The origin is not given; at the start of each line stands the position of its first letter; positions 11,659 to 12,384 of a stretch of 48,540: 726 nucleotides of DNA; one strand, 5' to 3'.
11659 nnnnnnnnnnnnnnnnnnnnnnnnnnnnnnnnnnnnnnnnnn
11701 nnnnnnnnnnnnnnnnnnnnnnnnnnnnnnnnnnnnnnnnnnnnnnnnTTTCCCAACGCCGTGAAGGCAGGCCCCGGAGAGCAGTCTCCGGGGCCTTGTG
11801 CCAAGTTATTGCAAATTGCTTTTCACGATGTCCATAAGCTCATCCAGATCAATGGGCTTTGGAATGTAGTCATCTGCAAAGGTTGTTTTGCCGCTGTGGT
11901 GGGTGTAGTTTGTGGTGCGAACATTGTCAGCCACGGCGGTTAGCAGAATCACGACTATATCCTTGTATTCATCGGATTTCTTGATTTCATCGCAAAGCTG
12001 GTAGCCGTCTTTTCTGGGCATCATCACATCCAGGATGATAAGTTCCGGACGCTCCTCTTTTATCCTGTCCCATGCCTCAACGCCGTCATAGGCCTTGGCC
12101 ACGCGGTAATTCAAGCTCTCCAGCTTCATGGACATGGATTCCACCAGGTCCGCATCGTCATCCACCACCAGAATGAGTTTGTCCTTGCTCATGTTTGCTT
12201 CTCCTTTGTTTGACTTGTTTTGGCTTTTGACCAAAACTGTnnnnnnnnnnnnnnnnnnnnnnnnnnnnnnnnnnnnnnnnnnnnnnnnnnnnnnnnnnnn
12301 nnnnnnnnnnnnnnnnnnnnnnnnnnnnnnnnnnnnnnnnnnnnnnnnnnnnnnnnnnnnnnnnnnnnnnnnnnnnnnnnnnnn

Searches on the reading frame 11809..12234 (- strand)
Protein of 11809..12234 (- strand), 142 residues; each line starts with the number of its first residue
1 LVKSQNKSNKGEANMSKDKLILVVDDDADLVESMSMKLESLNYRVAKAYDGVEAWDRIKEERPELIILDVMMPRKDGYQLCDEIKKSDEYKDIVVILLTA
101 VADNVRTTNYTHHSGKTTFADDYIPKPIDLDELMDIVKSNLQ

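Call 80: search_protein_families(library=pfam, proteins=[window:11809-12234:-], max_evalue=0.001)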
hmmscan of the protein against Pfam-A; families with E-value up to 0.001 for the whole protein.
window:11809-12234:- (142 aa): 2 families
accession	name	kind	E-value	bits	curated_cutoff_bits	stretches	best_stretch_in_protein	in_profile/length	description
PF00072.30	Response_reg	-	1.4e-24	86.9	30.2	1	21-137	1-110/111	Response regulator receiver domain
PF23198.2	PDE8A_N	-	0.00039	20.8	29.6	1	17-104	9-97/147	PDE8A-like, N-terminal domain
